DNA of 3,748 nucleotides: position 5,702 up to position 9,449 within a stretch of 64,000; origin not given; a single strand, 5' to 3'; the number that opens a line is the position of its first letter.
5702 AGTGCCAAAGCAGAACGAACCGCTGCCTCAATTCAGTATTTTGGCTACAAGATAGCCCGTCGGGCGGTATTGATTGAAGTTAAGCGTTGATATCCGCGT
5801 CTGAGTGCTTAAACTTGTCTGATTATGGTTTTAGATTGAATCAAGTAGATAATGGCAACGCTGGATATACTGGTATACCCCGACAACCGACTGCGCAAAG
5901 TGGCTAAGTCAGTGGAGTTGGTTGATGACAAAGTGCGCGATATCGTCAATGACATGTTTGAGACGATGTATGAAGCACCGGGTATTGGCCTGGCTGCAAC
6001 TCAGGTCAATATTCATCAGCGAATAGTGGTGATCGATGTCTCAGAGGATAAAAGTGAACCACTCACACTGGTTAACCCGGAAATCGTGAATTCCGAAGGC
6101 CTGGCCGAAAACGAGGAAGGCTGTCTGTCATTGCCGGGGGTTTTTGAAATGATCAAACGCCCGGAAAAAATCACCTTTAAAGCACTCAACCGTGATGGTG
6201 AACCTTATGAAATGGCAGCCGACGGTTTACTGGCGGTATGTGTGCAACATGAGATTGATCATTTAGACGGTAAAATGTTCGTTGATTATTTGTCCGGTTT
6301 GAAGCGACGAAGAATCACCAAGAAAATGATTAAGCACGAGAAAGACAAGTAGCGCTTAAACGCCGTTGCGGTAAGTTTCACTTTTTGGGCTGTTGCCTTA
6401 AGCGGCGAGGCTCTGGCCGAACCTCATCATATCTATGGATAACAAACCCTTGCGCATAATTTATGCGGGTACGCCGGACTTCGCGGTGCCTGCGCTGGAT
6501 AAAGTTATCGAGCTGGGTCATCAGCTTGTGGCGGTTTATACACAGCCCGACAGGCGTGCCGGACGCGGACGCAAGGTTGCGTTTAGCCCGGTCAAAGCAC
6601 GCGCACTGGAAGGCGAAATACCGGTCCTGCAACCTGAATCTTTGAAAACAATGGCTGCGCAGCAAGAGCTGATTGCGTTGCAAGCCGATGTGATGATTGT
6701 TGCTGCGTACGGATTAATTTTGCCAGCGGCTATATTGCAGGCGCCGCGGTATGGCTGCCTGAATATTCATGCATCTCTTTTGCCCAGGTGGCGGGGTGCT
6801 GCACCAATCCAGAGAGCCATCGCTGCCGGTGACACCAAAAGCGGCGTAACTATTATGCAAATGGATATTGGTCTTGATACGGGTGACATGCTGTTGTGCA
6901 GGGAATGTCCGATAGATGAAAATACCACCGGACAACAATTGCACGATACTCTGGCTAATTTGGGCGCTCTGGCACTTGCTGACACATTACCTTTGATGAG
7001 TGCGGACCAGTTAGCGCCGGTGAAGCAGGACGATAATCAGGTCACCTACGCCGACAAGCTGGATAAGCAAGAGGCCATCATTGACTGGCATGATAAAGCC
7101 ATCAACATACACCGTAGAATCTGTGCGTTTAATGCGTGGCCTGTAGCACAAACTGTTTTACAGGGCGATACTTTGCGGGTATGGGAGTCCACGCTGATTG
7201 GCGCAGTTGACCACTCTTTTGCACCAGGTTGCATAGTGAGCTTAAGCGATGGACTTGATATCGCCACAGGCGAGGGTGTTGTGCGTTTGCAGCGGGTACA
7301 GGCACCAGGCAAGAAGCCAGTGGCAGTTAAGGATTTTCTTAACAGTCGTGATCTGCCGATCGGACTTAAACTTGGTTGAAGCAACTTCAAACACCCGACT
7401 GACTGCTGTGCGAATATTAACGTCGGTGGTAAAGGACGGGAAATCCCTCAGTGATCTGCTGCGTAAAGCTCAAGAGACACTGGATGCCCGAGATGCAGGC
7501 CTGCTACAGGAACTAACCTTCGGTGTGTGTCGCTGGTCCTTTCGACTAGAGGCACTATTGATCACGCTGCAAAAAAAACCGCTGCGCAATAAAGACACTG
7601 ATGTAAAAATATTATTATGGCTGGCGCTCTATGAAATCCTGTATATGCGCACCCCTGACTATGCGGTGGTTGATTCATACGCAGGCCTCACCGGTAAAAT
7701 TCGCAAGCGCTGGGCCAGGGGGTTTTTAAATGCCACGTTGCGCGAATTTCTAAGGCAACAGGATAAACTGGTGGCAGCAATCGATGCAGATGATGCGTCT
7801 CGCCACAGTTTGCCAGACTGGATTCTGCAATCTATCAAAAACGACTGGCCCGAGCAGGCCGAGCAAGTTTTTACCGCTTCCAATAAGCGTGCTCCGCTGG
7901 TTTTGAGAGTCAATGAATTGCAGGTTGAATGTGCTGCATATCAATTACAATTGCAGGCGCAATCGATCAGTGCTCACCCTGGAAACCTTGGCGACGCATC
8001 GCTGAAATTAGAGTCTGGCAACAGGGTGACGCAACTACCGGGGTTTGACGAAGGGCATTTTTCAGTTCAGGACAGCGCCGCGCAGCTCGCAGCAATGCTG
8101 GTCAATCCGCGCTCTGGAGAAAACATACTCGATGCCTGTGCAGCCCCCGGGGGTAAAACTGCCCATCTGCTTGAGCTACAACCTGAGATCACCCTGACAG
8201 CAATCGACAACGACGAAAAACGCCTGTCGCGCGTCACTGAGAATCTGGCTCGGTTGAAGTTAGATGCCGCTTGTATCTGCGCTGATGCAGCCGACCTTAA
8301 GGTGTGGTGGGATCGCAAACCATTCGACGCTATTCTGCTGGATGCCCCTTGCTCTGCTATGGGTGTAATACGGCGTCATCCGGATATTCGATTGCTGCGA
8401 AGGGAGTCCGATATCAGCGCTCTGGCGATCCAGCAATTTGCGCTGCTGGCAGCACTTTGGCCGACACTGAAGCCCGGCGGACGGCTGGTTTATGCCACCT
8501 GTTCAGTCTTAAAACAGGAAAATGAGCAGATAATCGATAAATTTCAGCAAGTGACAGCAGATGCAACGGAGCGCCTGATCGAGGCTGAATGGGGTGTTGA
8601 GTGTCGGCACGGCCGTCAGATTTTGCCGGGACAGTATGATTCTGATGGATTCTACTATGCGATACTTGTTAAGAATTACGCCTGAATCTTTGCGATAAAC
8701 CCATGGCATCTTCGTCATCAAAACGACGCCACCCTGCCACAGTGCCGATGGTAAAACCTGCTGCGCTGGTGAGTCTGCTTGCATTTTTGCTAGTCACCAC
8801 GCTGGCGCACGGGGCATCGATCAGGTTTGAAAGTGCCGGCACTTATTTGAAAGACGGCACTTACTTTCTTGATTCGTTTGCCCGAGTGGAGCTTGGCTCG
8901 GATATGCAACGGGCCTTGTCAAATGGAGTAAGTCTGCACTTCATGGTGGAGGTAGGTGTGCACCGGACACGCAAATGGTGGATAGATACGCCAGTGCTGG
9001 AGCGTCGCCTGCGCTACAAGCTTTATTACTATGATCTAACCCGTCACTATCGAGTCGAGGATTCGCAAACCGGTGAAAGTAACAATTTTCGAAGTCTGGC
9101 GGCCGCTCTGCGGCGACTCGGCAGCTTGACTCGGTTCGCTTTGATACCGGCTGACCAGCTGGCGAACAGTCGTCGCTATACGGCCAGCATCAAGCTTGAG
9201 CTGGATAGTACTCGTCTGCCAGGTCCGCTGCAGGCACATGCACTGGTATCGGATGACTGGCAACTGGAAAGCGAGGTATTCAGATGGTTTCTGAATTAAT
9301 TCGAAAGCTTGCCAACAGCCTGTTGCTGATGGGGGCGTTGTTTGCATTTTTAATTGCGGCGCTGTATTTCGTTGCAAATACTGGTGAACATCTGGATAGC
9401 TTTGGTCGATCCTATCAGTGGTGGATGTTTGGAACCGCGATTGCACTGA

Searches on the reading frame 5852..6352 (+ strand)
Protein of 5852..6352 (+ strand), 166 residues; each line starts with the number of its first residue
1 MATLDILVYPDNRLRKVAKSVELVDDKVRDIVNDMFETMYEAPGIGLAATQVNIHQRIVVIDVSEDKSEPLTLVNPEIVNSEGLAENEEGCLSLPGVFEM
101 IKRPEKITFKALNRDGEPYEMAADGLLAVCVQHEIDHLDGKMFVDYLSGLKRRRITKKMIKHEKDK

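Call 9: search_protein_families(library=pfam, proteins=[window:5852-6352:+], max_evalue=0.0001)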
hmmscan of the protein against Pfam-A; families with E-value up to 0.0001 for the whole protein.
window:5852-6352:+ (166 aa): 1 family
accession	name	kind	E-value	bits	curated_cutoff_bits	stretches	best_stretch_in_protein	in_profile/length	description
PF01327.26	Pep_deformylase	-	2.3e-52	177.1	22.8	1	5-152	3-155/156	Polypeptide deformylase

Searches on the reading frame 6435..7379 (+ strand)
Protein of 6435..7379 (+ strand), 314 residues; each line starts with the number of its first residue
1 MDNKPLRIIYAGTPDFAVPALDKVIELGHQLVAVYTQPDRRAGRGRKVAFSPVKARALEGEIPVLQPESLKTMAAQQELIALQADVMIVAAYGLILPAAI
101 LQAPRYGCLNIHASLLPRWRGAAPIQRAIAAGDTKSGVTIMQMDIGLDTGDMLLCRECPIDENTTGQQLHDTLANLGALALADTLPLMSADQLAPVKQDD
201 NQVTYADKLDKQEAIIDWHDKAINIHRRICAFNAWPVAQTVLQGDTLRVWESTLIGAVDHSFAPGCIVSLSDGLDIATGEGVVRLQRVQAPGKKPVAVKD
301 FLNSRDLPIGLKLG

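Call 9: search_protein_families(library=pfam, proteins=[window:6435-7379:+], max_evalue=0.0001)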
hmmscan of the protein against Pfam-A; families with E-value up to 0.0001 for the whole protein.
window:6435-7379:+ (314 aa): 2 families
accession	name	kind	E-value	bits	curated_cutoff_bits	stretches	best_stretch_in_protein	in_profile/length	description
PF00551.24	Formyl_trans_N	-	2.6e-45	154.8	26.1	1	8-182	3-178/181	Formyl transferase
PF02911.23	Formyl_trans_C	-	4.2e-23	81.9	21.1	1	208-305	1-99/100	Formyl transferase, C-terminal domain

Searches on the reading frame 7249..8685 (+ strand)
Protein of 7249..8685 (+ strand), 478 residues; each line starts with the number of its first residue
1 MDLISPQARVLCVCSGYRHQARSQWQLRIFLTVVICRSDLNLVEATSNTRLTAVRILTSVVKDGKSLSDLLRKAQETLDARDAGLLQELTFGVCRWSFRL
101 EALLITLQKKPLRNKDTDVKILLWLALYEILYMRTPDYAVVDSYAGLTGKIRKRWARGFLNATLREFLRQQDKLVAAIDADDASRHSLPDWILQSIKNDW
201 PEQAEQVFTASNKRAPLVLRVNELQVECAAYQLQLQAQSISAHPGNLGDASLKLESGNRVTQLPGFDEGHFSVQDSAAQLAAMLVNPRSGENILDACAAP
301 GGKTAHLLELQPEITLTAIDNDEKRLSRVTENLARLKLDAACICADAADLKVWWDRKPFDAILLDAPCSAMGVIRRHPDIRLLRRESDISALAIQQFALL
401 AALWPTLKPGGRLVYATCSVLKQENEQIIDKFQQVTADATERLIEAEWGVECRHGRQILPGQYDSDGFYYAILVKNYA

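Call 9: search_protein_families(library=pfam, proteins=[window:7249-8685:+], max_evalue=0.0001)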
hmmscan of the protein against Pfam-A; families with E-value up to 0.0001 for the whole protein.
window:7249-8685:+ (478 aa): 5 families
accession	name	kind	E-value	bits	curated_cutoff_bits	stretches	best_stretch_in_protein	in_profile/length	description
PF01189.24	Methyltr_RsmB-F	-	9e-61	205.5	27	1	282-473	1-198/199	16S rRNA methyltransferase RsmB/F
PF01029.23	NusB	-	4.2e-22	79.4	23.1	1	48-169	2-133/133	NusB family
PF22458.1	RsmF-B_ferredox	-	1.4e-18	67.3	27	1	189-260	2-73/74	Methyltr_RsmF/B-like, ferredoxin-like domain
PF13847.12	Methyltransf_31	-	1.3e-07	31.8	27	1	288-434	2-128/145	Methyltransferase domain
PF13649.12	Methyltransf_25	-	4.2e-06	27.8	27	1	293-364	1-70/97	Methyltransferase domain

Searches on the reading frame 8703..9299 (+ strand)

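Call 9: search_protein_families(library=pfam, proteins=[window:8703-9299:+], max_evalue=0.0001)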
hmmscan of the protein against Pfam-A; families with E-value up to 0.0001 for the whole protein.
window:8703-9299:+ (198 aa): 1 family
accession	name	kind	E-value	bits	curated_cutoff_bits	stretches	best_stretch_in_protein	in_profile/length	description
PF14334.11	DUF4390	-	1.2e-42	145.6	27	1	39-195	3-160/161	Domain of unknown function (DUF4390)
